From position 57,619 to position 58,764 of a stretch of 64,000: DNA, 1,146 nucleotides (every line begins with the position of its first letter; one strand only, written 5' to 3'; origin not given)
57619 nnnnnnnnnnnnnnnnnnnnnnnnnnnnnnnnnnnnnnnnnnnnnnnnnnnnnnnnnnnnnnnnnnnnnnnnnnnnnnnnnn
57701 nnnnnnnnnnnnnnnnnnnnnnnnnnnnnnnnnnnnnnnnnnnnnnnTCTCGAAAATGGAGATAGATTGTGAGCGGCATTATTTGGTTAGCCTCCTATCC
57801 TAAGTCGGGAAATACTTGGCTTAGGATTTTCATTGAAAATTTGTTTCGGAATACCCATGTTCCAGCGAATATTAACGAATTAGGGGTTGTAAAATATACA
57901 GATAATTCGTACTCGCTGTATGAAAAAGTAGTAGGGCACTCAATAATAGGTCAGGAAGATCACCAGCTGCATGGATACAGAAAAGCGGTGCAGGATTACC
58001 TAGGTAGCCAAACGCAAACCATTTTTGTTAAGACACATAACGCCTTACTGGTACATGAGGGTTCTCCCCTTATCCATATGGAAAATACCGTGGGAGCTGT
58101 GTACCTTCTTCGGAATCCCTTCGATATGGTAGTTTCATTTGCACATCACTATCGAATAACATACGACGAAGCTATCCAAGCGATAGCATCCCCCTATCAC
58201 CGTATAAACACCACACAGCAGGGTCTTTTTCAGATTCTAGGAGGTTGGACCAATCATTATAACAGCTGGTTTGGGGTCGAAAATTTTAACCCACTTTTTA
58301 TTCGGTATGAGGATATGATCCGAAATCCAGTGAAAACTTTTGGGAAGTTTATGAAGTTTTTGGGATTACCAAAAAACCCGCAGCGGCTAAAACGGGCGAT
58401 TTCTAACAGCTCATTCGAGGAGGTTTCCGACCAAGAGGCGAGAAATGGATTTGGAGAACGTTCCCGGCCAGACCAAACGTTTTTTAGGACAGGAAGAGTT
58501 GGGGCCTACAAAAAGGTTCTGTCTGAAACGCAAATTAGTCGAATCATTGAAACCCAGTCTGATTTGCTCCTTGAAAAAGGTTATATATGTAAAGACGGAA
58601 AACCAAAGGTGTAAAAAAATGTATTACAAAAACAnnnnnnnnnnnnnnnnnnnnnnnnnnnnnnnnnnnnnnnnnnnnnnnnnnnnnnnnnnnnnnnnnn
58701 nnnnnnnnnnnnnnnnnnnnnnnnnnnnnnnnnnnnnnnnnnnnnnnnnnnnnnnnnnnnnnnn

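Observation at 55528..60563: Three sulfotransferases around a JmjC/cupin-4 oxygenase: a candidate hydroxylation-then-O-sulfation module with no described product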

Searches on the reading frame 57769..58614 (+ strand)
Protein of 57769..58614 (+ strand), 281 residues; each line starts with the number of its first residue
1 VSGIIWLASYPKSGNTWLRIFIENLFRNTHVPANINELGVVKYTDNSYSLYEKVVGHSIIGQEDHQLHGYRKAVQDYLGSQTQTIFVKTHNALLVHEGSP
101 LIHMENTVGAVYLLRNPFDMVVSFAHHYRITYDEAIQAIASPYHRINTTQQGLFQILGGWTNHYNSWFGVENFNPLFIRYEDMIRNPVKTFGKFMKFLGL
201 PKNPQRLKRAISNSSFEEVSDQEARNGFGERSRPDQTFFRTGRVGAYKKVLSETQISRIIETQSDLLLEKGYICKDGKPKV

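Call 3: search_protein_families(library=pfam, proteins=[window:57769-58614:+], max_evalue=0.01)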
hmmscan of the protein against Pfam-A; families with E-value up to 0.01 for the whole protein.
window:57769-58614:+ (281 aa): 3 families
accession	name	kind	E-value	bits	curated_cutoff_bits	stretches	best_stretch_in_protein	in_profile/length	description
PF00685.33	Sulfotransfer_1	-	2.7e-27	96.2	22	1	5-259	4-243/255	Sulfotransferase domain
PF09037.16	Sulphotransf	-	7.2e-05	22.8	22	1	161-223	175-233/244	Stf0 sulphotransferase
PF13469.12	Sulfotransfer_3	-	0.00064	20.5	27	1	111-202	128-214/216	Sulfotransferase family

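Call 4: search_protein_families(library=ncbifam, proteins=[window:57769-58614:+], max_evalue=0.01)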
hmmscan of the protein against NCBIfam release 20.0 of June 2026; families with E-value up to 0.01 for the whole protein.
window:57769-58614:+ (281 aa): 1 family
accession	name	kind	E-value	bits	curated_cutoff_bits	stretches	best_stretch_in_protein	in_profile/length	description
NF047724.1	TrhSuTaseStf0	equivalog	0.00083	18.7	400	1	153-203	178-228/261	trehalose 2-sulfotransferase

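Call 17: search_solved_structures(query=window:57769-58614:+, max_evalue=0.01)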
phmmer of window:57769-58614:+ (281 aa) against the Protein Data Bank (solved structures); distinct sequences matched with E-value up to 0.01: 50.
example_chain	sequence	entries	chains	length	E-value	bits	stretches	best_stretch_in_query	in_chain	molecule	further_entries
3mg9_A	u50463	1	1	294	2.8e-14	56.3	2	85-247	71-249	TEG12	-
3mgb_A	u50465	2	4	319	3.9e-14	55.8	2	85-247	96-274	TEG12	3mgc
3nib_A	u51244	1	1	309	4.9e-13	52.2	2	82-226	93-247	Teg14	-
3ckl_A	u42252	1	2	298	6.4e-13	51.8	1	77-253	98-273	Sulfotransferase family cytosolic 1B member 1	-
5x2b_D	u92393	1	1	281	7.9e-13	51.5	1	96-226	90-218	Sulfotransferase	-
5x2b_F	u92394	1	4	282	8.1e-13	51.5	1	96-226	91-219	Sulfotransferase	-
5x2b_C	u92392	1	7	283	8.2e-13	51.5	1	96-226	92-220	Sulfotransferase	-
2z5f_A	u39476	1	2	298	8.3e-13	51.5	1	77-253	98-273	Sulfotransferase family cytosolic 1B member 1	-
3bfx_A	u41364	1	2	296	1.2e-12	50.9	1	100-259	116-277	Sulfotransferase 1C2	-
2reo_A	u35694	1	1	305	4.4e-12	49.1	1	85-225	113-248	Putative sulfotransferase 1C3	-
2h8k_A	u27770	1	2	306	4.5e-12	49.1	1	85-225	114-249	SULT1C3 splice variant d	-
2ad1_A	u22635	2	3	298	1.3e-11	47.5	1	99-261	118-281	Sulfotransferase 1C2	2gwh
1cjm_A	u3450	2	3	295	2.4e-11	46.7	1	100-255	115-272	PROTEIN (ARYL SULFOTRANSFERASE) | Monoamine-sulfating phenol sulfotransferase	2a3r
1z29_A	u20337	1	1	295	5.1e-11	45.6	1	88-258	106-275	Phenol-sulfating phenol sulfotransferase 2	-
1z28_A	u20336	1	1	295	1.7e-10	43.9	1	88-255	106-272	Phenol-sulfating phenol sulfotransferase 1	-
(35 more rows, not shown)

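Call 53: find_homologous_proteins(query=window:57769-58614:+, max_evalue=1e-10)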
Query window:57769-58614:+ (281 aa): 5384 proteins with E <= 1e-10 among 5708 candidates; the best 120 are listed.
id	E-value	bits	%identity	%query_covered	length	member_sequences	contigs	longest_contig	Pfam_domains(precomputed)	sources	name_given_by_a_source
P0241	4.6e-190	648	100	100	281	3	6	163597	PF00685.34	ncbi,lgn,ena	-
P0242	7.2e-147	506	76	100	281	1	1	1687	PF00685.34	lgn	-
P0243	4.2e-142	490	75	100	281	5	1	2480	PF00685.34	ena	-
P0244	4.6e-141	487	74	100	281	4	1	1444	PF00685.34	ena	-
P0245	1.9e-140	485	74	100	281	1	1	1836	PF00685.34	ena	-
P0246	2.2e-140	485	74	100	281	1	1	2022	PF00685.34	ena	-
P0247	6.1e-140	483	74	100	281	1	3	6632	PF00685.34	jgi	jgi:hypothetical protein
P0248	3.5e-139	481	73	100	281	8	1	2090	PF00685.34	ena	-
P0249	8.9e-137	473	72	100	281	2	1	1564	PF00685.34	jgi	jgi:hypothetical protein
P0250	7.0e-130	450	67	100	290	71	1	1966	PF00685.34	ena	-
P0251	1.9e-128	446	66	100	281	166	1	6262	PF00685.34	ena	-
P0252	1.7e-127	443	65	100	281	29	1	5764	PF00685.34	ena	-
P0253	4.1e-127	441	67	100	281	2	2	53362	PF00685.34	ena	-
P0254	7.3e-126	437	67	100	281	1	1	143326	PF00685.34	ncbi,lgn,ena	-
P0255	7.4e-125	434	67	100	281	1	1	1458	PF00685.34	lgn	-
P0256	1.2e-123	430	65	99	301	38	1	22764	PF00685.34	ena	-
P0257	5.4e-123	428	64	100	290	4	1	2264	PF00685.34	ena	-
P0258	1.8e-122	426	63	100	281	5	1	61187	PF00685.34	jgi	jgi:hypothetical protein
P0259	5.3e-122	424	65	100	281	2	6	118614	PF00685.34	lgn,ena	-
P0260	1.5e-120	420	72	89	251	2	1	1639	PF00685.34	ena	-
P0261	2.1e-120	419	64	100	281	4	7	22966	PF00685.34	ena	-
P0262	3.1e-120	419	64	100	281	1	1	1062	PF00685.34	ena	-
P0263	4.1e-120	418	64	100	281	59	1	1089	PF13469.13,PF00685.34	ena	-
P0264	9.6e-120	417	64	100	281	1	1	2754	PF00685.34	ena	-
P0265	1.1e-119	417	64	100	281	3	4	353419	PF00685.34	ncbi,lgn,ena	-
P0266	4.7e-119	415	64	100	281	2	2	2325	PF00685.34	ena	-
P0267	1.1e-118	414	62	100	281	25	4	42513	PF00685.34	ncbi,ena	-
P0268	1.5e-118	413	60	100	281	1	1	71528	PF00685.34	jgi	jgi:hypothetical protein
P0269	2.6e-118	412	61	99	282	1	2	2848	PF00685.34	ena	-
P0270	2.6e-118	412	61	99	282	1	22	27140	PF00685.34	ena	-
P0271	3.6e-118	412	61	99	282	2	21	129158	PF00685.34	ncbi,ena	-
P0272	4.3e-118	412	64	100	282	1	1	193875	PF00685.34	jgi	jgi:hypothetical protein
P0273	5.3e-118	411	63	100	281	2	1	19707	PF00685.34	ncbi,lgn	-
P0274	2.2e-117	409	61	99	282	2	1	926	PF13469.13,PF00685.34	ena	-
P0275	4.0e-117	409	63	100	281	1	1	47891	PF00685.34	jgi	jgi:hypothetical protein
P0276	5.7e-117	408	61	99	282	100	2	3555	PF00685.34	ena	-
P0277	7.9e-117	408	62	100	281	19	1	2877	PF00685.34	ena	-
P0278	1.9e-116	406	61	99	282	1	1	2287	PF13469.13,PF00685.34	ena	-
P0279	2.1e-116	406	62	100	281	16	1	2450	PF00685.34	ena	-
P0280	2.6e-116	406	61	99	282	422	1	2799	PF00685.34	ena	-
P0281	5.2e-116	405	61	99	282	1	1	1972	PF00685.34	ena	-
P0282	7.8e-116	404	61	99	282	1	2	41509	PF00685.34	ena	-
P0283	7.9e-116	404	61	99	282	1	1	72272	PF00685.34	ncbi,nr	ncbi:MAG: sulfotransferase [Rhodospirillaceae bacterium]|nr:sulfotransferase [Rhodospirillaceae bact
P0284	1.0e-115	404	60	99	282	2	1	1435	PF13469.13,PF00685.34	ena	-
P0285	5.3e-115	402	61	99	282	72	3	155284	PF00685.34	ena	-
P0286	7.4e-115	401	60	99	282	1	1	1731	PF00685.34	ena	-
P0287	3.1e-112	392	59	100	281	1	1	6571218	PF00685.34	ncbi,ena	-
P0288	4.8e-110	385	59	100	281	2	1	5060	PF00685.34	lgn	-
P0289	1.5e-108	380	57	100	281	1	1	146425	PF00685.34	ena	-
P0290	5.2e-107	375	62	93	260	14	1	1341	PF00685.34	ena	-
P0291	5.7e-107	375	57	100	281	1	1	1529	PF00685.34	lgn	-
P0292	2.6e-106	373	63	93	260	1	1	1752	PF00685.34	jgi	jgi:hypothetical protein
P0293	2.0e-104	367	56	100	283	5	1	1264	PF00685.34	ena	-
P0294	4.8e-104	366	56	100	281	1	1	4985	PF00685.34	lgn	-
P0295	1.1e-103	364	89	63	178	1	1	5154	PF00685.34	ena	-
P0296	2.6e-103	363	57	100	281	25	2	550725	PF00685.34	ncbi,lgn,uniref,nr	ncbi:sulfotransferase domain-containing protein [Nisaea denitrificans]|uniref:sulfotransferase domai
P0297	3.3e-103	363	57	95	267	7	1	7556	PF00685.34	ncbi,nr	ncbi:MAG: sulfotransferase domain-containing protein, partial [Pseudomonadota bacterium]|nr:sulfotra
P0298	3.7e-103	363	56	100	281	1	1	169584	PF00685.34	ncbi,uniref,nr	ncbi:sulfotransferase domain-containing protein [Nisaea nitritireducens]|uniref:sulfotransferase dom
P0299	2.5e-102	360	56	100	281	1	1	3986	PF00685.34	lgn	-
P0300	3.4e-102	360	56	100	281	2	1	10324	PF00685.34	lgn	-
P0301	4.7e-102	359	56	100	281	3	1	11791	PF00685.34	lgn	-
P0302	6.0e-102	359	56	100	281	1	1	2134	PF00685.34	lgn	-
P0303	1.9e-101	357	57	100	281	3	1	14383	PF00685.34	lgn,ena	-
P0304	4.5e-101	356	55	100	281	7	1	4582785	PF00685.34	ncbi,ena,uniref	ncbi:sulfotransferase domain-containing protein [Nisaea sp.]|uniref:sulfotransferase domain-containi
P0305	2.0e-100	354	55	100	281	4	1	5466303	PF00685.34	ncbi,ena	-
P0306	3.2e-100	353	55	100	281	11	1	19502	PF00685.34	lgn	-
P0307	7.8e-99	348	56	100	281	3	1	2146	PF00685.34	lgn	-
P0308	1.7e-98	347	54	100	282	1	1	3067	PF00685.34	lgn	-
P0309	1.2e-96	341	54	100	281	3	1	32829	PF00685.34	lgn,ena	-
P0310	1.6e-94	334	54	100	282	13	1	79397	PF00685.34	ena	-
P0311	2.1e-94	334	54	98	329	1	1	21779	PF00685.34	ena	-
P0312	2.7e-94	334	53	100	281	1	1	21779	PF00685.34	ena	-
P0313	4.6e-88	313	69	68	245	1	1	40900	PF00685.34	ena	-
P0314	9.4e-88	312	51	99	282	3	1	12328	PF00685.34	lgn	-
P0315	1.8e-87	311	51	99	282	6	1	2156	PF00685.34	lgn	-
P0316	5.9e-87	310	57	82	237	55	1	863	PF00685.34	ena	-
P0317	6.7e-87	309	51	99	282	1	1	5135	PF00685.34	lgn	-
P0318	1.3e-86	308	51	99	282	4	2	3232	PF00685.34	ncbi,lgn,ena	-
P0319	3.9e-86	307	49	99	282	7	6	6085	PF00685.34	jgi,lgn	jgi:hypothetical protein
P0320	7.4e-86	306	48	99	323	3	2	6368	PF13469.13,PF00685.34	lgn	-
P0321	2.3e-85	304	49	99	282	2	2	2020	PF00685.34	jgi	jgi:hypothetical protein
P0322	5.7e-85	303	48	99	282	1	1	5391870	PF00685.34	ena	-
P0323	1.1e-84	302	49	99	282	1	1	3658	PF00685.34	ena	-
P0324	5.4e-83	297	48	99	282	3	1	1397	PF00685.34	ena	-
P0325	7.5e-83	296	48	99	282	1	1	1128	PF00685.34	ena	-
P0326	2.7e-82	294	48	99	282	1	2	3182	PF00685.34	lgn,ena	-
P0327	8.1e-82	293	48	99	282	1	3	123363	PF00685.34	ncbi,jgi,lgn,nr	ncbi:MAG: sulfotransferase domain-containing protein [Alphaproteobacteria bacterium]|nr:sulfotransfe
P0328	1.6e-81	292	60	73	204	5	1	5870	PF00685.34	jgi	-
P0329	5.6e-81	290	47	99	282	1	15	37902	PF00685.34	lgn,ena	-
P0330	7.3e-81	290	46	100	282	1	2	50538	PF00685.34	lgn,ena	-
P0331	1.5e-80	288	49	100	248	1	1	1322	PF00685.34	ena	-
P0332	1.9e-80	288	49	100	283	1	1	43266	PF13469.13,PF00685.34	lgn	-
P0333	2.7e-80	288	47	99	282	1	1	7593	PF00685.34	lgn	-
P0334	4.1e-80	287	58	73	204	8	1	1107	PF00685.34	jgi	-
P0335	7.5e-80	286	47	99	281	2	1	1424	PF13469.13,PF00685.34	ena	-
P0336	1.8e-79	285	47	99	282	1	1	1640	PF00685.34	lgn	-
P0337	7.7e-79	283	46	99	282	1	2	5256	PF00685.34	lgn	-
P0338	1.1e-78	282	46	99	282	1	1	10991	PF00685.34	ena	-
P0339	1.4e-78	282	47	99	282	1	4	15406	PF00685.34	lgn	-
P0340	1.4e-78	282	48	99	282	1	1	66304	PF00685.34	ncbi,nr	ncbi:MAG: sulfotransferase domain-containing protein [Thalassobaculaceae bacterium]|nr:sulfotransfer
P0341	1.5e-78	282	47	99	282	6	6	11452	PF00685.34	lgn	-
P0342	1.5e-78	282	46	99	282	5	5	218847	PF13469.13,PF00685.34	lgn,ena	-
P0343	2.0e-78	282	47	99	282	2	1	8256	PF00685.34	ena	-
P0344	4.0e-78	281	47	99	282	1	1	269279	PF00685.34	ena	-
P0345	4.1e-78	281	46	99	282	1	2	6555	PF00685.34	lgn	-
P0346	4.7e-78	280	46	99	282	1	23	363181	PF00685.34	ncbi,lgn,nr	ncbi:MAG: sulfotransferase domain-containing protein [Alphaproteobacteria bacterium]|nr:sulfotransfe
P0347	7.2e-78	280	57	73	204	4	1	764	PF00685.34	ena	-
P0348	8.1e-78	280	47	99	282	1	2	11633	PF00685.34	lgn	-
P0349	1.9e-77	278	48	99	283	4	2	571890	PF00685.34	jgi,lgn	jgi:hypothetical protein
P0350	7.9e-77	276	46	99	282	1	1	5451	PF00685.34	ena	-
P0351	9.5e-77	276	47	99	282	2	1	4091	PF00685.34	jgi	jgi:hypothetical protein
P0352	9.6e-77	276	47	99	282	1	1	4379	PF00685.34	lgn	-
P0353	1.3e-75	272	46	99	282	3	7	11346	PF00685.34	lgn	-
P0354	8.1e-75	270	44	99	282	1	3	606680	PF00685.34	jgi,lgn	-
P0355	9.1e-75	270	45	99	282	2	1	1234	PF13469.13,PF00685.34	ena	-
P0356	9.8e-75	269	44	99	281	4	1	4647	PF13469.13,PF00685.34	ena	-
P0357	1.4e-74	269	44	100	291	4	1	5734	PF13469.13,PF00685.34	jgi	jgi:hypothetical protein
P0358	1.0e-73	266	46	99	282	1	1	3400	PF00685.34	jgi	jgi:hypothetical protein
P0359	1.8e-73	265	46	99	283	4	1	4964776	PF00685.34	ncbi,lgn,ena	-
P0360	2.7e-73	265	43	100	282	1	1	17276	PF13469.13,PF00685.34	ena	-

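Call 54: find_encoding_contigs(protein=P0285, flank=7000, max_places=2)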
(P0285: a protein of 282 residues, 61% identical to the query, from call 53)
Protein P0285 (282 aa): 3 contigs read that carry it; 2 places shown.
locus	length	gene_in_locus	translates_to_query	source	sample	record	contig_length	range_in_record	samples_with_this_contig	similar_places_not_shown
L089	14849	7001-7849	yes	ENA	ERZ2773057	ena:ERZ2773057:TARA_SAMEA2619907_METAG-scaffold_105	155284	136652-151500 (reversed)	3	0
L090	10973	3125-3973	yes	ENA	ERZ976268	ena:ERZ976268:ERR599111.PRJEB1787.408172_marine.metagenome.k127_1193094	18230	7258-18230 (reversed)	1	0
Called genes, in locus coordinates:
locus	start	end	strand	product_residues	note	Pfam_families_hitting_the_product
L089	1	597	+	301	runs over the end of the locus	PF02195:ParB_N, PF17762:HTH_ParB, PF23552:ParB_C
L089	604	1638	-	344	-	-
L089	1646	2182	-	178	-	PF04390:LptE (weak)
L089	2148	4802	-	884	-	PF00133:tRNA-synt_1, PF01406:tRNA-synt_1e (faint), PF09334:tRNA-synt_1g, PF13603:tRNA-synt_1_2, PF00133:tRNA-synt_1, PF08264:Anticodon_1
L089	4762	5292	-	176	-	PF12100:DUF3576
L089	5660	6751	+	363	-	PF13609:Porin_4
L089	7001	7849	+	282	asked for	PF00685:Sulfotransfer_1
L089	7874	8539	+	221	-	PF01168:Ala_racemase_N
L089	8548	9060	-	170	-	PF03734:YkuD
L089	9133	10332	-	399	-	PF00925:GTP_cyclohydro2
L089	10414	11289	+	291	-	PF00135:COesterase (weak), PF20434:BD-FAE, PF07859:Abhydrolase_3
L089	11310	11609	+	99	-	PF04248:NTP_transf_9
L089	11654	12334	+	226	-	PF00486:Trans_reg_C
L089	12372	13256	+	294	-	PF23023:Anti-Pycsar_Apyc1, PF12706:Lactamase_B_2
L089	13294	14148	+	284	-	PF13578:Methyltransf_24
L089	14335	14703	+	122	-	-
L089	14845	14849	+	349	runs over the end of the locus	-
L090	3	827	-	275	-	?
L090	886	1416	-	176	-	PF12100:DUF3576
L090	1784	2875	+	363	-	PF13609:Porin_4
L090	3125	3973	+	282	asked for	PF00685:Sulfotransfer_1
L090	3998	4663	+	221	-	PF01168:Ala_racemase_N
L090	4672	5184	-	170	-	PF03734:YkuD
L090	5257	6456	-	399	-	PF00925:GTP_cyclohydro2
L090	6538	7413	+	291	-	PF00135:COesterase (weak), PF20434:BD-FAE, PF07859:Abhydrolase_3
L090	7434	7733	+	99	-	PF04248:NTP_transf_9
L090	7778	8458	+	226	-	PF00486:Trans_reg_C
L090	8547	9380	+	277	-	PF23023:Anti-Pycsar_Apyc1, PF12706:Lactamase_B_2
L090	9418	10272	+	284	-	PF13578:Methyltransf_24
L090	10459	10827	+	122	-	-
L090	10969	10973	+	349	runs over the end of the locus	-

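Call 55: find_encoding_contigs(protein=P0342, flank=7000, max_places=2)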
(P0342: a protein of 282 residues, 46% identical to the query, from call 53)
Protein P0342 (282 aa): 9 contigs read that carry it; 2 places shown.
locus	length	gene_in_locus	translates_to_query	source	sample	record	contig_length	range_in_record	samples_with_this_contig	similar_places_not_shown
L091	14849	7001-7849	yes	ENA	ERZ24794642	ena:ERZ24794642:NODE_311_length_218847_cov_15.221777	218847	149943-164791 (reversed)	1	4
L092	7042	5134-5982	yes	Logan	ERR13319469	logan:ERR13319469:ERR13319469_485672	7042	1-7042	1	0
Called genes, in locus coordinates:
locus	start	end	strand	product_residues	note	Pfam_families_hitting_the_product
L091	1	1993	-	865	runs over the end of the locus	PF00133:tRNA-synt_1, PF09334:tRNA-synt_1g, PF13603:tRNA-synt_1_2, PF00133:tRNA-synt_1, PF08264:Anticodon_1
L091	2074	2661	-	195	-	PF12100:DUF3576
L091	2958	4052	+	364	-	PF13609:Porin_4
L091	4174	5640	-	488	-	PF12895:ANAPC3 (faint), PF13174:TPR_6 (faint), PF13371:TPR_9 (faint), PF13428:TPR_14 (faint), PF14559:TPR_19 (weak), PF13432:TPR_16, PF00515:TPR_1 (weak), PF13414:TPR_11, +6 more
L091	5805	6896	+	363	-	PF13609:Porin_4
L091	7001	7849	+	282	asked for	PF00685:Sulfotransfer_1, PF13469:Sulfotransfer_3 (faint)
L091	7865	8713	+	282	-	PF00685:Sulfotransfer_1, PF13469:Sulfotransfer_3 (weak)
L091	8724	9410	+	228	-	PF01168:Ala_racemase_N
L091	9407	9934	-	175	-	PF03734:YkuD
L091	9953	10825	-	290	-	-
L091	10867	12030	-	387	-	PF00926:DHBP_synthase (faint), PF00925:GTP_cyclohydro2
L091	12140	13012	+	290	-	PF00135:COesterase, PF20434:BD-FAE, PF07859:Abhydrolase_3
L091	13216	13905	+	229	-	PF00072:Response_reg, PF00486:Trans_reg_C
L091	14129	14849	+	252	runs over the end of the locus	PF00753:Lactamase_B, PF23023:Anti-Pycsar_Apyc1, PF12706:Lactamase_B_2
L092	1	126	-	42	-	?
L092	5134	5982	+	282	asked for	PF00685:Sulfotransfer_1, PF13469:Sulfotransfer_3 (faint)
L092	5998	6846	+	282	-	PF00685:Sulfotransfer_1, PF13469:Sulfotransfer_3 (weak)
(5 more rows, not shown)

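Call 56: find_encoding_contigs(protein=P0360, flank=7000, max_places=2)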
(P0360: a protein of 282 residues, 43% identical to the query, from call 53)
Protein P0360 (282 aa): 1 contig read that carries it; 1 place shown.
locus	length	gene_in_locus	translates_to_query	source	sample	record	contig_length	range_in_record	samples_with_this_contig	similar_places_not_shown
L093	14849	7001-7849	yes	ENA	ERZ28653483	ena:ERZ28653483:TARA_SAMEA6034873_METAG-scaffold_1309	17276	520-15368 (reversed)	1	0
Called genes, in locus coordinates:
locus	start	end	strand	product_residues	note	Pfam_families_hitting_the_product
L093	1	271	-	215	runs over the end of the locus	PF01810:LysE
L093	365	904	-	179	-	PF04390:LptE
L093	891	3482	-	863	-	PF00133:tRNA-synt_1, PF09334:tRNA-synt_1g, PF13603:tRNA-synt_1_2, PF00133:tRNA-synt_1 (weak), PF08264:Anticodon_1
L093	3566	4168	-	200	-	PF12100:DUF3576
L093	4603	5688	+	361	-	PF13609:Porin_4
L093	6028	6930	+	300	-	PF00685:Sulfotransfer_1, PF13469:Sulfotransfer_3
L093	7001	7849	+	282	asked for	PF00685:Sulfotransfer_1, PF13469:Sulfotransfer_3 (weak)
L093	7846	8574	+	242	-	PF01168:Ala_racemase_N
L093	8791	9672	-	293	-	PF05721:PhyH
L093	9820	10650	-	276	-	PF02661:Fic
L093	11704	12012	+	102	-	PF02325:CCB3_YggT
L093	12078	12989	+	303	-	PF00763:THF_DHG_CYH, PF02882:THF_DHG_CYH_C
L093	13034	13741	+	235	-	PF07298:NnrU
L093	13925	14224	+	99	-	-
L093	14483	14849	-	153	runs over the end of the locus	PF00583:Acetyltransf_1, PF13673:Acetyltransf_10, PF13508:Acetyltransf_7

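Call 58: find_related_loci(query=A2, collection=metagenome_contigs, flank=7000)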
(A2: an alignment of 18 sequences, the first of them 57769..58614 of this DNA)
Query A2 (281 aa) in metagenome_contigs; peptide patterns used: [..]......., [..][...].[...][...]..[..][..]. (x = any residue, [..] = any of these).
599 stretches matched a pattern (row limit reached: there are more); 570 encode a relative of the query (tblastn E <= 1e-3); the best 80 are kept; 80 distinct loci.
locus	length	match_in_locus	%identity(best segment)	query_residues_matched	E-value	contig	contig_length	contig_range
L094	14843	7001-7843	62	1-281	1e-125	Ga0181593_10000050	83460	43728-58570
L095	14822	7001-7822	44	1-273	1e-74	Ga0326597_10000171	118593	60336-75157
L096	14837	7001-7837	42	1-277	8e-70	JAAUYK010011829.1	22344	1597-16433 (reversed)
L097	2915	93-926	41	3-279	5e-70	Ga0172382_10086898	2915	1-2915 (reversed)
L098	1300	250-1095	40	1-280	5e-74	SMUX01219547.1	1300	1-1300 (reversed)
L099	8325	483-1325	42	1-279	4e-68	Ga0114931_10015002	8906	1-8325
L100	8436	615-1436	41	1-273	3e-67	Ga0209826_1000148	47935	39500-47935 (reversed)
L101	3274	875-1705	40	4-278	4e-67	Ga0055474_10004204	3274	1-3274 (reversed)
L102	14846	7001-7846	39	1-281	2e-65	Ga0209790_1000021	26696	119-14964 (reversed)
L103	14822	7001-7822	40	1-273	1e-65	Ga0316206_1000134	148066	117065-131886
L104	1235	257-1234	41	1-273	1e-68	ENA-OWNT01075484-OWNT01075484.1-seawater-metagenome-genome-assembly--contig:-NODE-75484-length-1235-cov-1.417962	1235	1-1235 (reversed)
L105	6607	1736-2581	40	1-278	4e-64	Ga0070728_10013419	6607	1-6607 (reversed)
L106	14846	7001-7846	40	1-281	2e-63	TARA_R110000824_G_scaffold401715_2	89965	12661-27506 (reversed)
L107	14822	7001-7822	38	1-273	4e-63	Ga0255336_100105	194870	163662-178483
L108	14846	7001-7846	40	1-281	8e-63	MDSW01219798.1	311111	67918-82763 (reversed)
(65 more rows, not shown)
